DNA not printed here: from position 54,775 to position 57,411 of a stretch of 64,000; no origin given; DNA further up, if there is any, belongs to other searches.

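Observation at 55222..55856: ATP-dependent DNA ligase with a complete alpha/beta-hydrolase domain inserted in its OB domain, bordered by a heptamer array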

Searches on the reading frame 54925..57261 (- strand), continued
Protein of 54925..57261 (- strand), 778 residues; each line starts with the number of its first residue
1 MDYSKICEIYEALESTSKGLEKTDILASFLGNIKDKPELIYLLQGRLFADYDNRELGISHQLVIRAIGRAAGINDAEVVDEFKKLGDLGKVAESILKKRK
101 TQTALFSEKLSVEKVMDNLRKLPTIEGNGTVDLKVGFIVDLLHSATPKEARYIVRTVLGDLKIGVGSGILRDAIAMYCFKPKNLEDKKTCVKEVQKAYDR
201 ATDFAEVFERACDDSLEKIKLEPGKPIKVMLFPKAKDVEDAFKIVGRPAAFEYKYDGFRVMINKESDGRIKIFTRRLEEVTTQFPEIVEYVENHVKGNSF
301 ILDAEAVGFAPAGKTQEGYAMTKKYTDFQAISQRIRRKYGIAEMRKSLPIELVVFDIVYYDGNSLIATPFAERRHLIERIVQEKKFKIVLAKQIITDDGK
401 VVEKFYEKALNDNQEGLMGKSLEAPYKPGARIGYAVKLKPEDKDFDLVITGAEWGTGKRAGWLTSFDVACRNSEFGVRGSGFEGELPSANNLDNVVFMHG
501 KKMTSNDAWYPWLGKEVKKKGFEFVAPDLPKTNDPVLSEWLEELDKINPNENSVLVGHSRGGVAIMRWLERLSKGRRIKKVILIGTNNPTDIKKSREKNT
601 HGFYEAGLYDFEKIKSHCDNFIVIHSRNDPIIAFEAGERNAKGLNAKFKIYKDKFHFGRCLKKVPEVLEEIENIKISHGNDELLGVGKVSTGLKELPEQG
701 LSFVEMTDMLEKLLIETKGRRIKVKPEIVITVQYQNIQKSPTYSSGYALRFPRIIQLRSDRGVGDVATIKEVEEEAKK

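Call 11: find_encoding_contigs(protein=P0001, flank=6000, max_places=3)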
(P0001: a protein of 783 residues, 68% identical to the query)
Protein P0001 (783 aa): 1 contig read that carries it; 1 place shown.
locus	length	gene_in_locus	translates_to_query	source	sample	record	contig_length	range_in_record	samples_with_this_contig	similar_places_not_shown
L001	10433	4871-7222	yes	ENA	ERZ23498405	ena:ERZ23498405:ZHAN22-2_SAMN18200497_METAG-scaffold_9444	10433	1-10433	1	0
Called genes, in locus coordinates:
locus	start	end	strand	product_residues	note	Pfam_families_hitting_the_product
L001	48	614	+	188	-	PF00827:Ribosomal_L15e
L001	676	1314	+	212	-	PF06821:Ser_hydrolase (weak)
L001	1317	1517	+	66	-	PF04024:PspC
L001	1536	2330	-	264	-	PF05116:S6PP, PF08282:Hydrolase_3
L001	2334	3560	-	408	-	PF12899:Glyco_hydro_100, PF06202:GDE_C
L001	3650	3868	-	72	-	PF00085:Thioredoxin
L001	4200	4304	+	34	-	-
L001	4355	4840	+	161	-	-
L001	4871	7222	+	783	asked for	PF04675:DNA_ligase_A_N, PF01068:DNA_ligase_A_M, PF06821:Ser_hydrolase, PF04679:DNA_ligase_A_C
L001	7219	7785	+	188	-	PF02834:LigT_PEase (faint), PF13563:2_5_RNA_ligase2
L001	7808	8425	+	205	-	PF00352:TBP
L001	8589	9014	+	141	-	PF00254:FKBP_C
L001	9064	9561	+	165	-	PF02397:Bac_transf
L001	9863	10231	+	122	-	PF05670:NFACT-R_1, PF18297:NFACT-R_2 (weak)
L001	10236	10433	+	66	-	?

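Call 12: find_encoding_contigs(protein=P0070, flank=6000, max_places=3)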
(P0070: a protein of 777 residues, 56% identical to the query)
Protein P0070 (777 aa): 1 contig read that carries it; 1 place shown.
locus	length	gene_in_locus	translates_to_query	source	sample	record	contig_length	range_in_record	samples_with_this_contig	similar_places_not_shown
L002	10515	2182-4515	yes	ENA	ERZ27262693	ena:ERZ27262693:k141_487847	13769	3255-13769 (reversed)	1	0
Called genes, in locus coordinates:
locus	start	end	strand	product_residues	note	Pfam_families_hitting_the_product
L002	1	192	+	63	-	?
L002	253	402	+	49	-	-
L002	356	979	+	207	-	PF06821:Ser_hydrolase, PF00561:Abhydrolase_1 (faint)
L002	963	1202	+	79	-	PF04024:PspC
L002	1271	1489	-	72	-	PF00085:Thioredoxin, PF13098:Thioredoxin_2 (weak)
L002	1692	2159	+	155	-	-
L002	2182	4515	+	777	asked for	PF04675:DNA_ligase_A_N, PF01068:DNA_ligase_A_M, PF06821:Ser_hydrolase, PF04679:DNA_ligase_A_C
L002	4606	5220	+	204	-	PF00352:TBP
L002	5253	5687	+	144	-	PF00254:FKBP_C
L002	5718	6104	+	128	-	PF05670:NFACT-R_1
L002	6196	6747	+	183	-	-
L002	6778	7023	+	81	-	PF01985:CRS1_YhbY (weak)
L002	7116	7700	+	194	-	PF01090:Ribosomal_S19e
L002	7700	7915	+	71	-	-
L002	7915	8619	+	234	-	PF01198:Ribosomal_L31e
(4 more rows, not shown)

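Call 13: find_encoding_contigs(protein=P0002, flank=10000, max_places=3)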
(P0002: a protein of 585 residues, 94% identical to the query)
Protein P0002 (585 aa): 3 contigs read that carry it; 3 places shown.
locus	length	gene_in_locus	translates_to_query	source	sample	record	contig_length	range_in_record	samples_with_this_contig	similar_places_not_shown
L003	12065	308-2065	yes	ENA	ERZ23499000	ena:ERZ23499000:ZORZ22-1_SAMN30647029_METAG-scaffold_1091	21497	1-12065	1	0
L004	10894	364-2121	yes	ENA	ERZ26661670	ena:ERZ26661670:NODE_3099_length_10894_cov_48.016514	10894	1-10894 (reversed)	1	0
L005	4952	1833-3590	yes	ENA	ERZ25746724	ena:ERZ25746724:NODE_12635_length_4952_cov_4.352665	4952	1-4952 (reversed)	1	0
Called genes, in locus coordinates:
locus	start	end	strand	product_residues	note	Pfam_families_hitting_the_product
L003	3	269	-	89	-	?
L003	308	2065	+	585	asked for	PF04675:DNA_ligase_A_N, PF01068:DNA_ligase_A_M, PF04679:DNA_ligase_A_C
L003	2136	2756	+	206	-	PF00352:TBP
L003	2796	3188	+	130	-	PF05670:NFACT-R_1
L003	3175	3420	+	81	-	PF01985:CRS1_YhbY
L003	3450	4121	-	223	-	-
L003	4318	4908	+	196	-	PF01090:Ribosomal_S19e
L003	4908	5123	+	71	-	-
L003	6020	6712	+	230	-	PF08713:DNA_alkylation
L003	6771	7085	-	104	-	-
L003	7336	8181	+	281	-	PF01509:TruB_N, PF16198:TruB_C_2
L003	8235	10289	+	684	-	PF14551:MCM_N (faint), PF17207:MCM_OB, PF00493:MCM, PF07726:AAA_3 (faint), PF01078:Mg_chelatase (weak), PF17855:MCM_lid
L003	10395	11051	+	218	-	PF01336:tRNA_anti-codon (weak)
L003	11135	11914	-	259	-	-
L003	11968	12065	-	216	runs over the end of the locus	-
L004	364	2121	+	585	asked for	PF04675:DNA_ligase_A_N, PF01068:DNA_ligase_A_M, PF04679:DNA_ligase_A_C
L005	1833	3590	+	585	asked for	PF04675:DNA_ligase_A_N, PF01068:DNA_ligase_A_M, PF04679:DNA_ligase_A_C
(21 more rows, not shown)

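Call 52: predict_structure(alignment_id=A3)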
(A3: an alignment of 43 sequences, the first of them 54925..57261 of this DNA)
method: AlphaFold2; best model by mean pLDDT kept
length: 778 residues; sequences in the alignment: 43
mean_pLDDT: 63.3   pTM: 0.37
mean pLDDT of the five models: 63.3, 62.3, 57.5, 57.2, 55.1
residues with pLDDT >= 90: 128; 70-90: 256; 50-70: 115; < 50: 279
segments of 3 or more residues with pLDDT < 50: 223-257, 275-278, 309-345, 393-399, 401-403, 405-493, 502-506, 589-601, 676-695, 713-754, 761-778
pLDDT, mean of each block of 10 residues (from residue 1): 92 88 94 92 80 68 89 89 88 87 61 89 76 89 91 89 83 95 91 86 91 90 37 30 27 40 86 59 74 89 64 33 35 34 50 77 73 83 71 45 45 33 26 21 25 24 24 24 26 52 52 79 71 65 82 83 86 86 69 45 62 91 83 79 89 62 75 52 31 47 53 43 42 41 35 49 42 35
secondary structure, 60 per line:
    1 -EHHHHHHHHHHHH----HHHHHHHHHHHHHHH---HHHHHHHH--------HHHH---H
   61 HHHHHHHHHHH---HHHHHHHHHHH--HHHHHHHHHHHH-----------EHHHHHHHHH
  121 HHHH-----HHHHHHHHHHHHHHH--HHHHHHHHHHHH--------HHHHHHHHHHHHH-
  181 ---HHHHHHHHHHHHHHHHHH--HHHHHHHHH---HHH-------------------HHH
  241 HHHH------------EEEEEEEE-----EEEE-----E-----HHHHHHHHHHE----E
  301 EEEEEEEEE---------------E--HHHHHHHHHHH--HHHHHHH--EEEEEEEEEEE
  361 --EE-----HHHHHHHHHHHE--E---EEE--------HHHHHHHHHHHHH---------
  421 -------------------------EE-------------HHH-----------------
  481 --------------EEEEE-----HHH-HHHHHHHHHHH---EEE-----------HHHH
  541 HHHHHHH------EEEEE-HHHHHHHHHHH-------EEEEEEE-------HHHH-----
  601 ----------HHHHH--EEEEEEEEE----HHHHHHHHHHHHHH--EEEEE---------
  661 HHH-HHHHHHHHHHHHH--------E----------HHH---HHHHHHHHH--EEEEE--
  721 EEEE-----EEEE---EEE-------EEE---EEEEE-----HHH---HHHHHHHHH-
elements in order (helices of 4 or more, strands of 3 or more residues): H3-14 H19-33 H37-44 H53-56 H60-71 H75-85 H88-99 H112-124 H130-144 H147-158 H167-179 H184-201 H204-212 H238-244 E257-264 E270-273 H285-294 E300-309 H328-338 H341-347 E350-360 H370-380 E388-390 H399-411 E495-499 H509-519 E523-525 H537-547 E554-558 H560-570 E578-584 H592-595 H611-615 E618-626 H631-644 E647-651 H665-677 H703-711 E714-718 E721-724 E730-733 E737-739 E747-749 E753-757 H769-777
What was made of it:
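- On ATP-dependent DNA ligase (TIGR00574 / Pfam PF04675+PF01068+PF04679): The domain is split by 209 aa. The full-length AF2 model has pLDDT below 50 over residues 405-493 and 676-754 (call 52).
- The full-length AF2 model is poor (pLDDT 63, OB region below 50; call 52). The OB region modelled poorly (call 52).
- Tried and rejected: The ligase-only alignment A3 gave a poor model (call 52), so the geometry question stays open.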

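Call 53: find_encoding_contigs(protein=window:54925-57261:-, flank=3000, max_places=5)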
Protein window:54925-57261:- (778 aa): 2 contigs read that carry it; 1 place shown.
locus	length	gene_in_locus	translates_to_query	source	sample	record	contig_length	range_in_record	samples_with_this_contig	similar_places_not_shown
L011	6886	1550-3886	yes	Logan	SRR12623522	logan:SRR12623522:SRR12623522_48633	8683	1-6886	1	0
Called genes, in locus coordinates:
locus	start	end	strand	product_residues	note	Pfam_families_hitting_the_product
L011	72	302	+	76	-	PF26688:RHH_12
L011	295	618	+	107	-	PF02452:PemK_toxin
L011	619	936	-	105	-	PF00085:Thioredoxin, PF13098:Thioredoxin_2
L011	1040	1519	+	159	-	-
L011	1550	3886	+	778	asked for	PF04675:DNA_ligase_A_N, PF01068:DNA_ligase_A_M, PF00561:Abhydrolase_1 (faint), PF06821:Ser_hydrolase, PF04679:DNA_ligase_A_C (weak)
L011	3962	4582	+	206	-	PF00352:TBP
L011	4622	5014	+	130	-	PF05670:NFACT-R_1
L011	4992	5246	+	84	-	PF01985:CRS1_YhbY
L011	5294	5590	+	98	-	-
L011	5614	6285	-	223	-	-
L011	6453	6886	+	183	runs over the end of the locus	PF01090:Ribosomal_S19e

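Call 56: find_encoding_contigs(protein=P0112, flank=8000, max_places=1)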
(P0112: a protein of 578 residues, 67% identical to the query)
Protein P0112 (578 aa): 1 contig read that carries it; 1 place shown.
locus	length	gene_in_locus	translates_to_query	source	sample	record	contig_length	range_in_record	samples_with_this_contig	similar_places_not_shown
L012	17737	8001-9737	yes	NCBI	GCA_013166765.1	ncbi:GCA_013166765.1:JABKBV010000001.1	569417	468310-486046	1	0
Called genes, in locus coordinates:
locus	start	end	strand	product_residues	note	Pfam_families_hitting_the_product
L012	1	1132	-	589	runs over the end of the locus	PF00133:tRNA-synt_1, PF01406:tRNA-synt_1e, PF09334:tRNA-synt_1g, PF00133:tRNA-synt_1, PF01406:tRNA-synt_1e (weak), PF08264:Anticodon_1, PF19303:Anticodon_3 (weak), PF01588:tRNA_bind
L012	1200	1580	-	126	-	-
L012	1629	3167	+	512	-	PF07690:MFS_1, PF13347:MFS_2 (weak), PF07690:MFS_1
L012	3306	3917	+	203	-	-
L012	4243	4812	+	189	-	PF00827:Ribosomal_L15e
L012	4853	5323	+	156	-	-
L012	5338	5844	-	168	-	PF09933:DUF2165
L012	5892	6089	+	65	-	PF04024:PspC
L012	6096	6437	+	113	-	-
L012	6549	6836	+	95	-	-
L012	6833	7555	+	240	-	PF00293:NUDIX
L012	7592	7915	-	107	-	PF00085:Thioredoxin, PF13098:Thioredoxin_2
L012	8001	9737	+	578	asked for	PF04675:DNA_ligase_A_N, PF01068:DNA_ligase_A_M, PF04679:DNA_ligase_A_C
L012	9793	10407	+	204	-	PF00352:TBP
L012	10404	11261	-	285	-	PF02518:HATPase_c (weak)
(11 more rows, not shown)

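Call 57: find_encoding_contigs(protein=P0004, flank=8000, max_places=1)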
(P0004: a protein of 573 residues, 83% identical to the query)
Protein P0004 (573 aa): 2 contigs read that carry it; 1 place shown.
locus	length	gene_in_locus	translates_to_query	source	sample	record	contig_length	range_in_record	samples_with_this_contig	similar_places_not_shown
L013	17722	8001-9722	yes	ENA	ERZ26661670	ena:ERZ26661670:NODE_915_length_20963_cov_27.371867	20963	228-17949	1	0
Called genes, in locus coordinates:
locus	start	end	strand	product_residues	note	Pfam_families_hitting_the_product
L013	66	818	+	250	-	PF01656:CbiA, PF02374:ArsA_ATPase (weak), PF06564:CBP_BcsQ, PF09140:MipZ (weak), PF10609:ParA, PF13614:AAA_31, PF00142:Fer4_NifH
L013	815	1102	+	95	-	-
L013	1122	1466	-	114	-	PF01588:tRNA_bind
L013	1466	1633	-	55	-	-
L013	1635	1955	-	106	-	-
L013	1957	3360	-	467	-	PF00133:tRNA-synt_1, PF01406:tRNA-synt_1e, PF09334:tRNA-synt_1g, PF00133:tRNA-synt_1, PF01406:tRNA-synt_1e (weak), PF19303:Anticodon_3 (faint), PF08264:Anticodon_1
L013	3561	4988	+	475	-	PF07690:MFS_1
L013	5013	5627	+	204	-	-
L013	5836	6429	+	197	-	-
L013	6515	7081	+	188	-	PF00827:Ribosomal_L15e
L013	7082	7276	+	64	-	PF04024:PspC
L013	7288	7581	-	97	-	-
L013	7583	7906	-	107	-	PF00085:Thioredoxin, PF13098:Thioredoxin_2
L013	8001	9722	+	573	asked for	PF04675:DNA_ligase_A_N, PF01068:DNA_ligase_A_M, PF04679:DNA_ligase_A_C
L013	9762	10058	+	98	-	-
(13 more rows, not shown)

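Call 58: find_encoding_contigs(protein=P0043, flank=4000, max_places=1)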
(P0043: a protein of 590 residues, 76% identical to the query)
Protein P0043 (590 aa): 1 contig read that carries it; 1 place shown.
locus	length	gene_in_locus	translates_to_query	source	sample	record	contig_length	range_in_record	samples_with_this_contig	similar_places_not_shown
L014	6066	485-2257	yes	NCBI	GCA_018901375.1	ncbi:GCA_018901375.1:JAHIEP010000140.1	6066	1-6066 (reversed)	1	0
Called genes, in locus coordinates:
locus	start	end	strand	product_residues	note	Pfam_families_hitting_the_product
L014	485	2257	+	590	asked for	PF04675:DNA_ligase_A_N, PF01068:DNA_ligase_A_M, PF04679:DNA_ligase_A_C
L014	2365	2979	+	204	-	PF00352:TBP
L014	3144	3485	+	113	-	-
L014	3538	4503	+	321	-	PF13793:Pribosyltran_N, PF00156:Pribosyltran, PF14572:Pribosyl_synth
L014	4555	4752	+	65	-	-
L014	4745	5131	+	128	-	PF05670:NFACT-R_1, PF18297:NFACT-R_2 (weak)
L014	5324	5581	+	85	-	PF01985:CRS1_YhbY (weak)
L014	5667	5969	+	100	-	-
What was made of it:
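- The locus is syntenic (thioredoxin - ligase - TBP - NFACT) in all relatives (calls 11-13, 53, 56-58). The gene sits in the conserved syntenic ligase locus (calls 11-13, 56-58).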
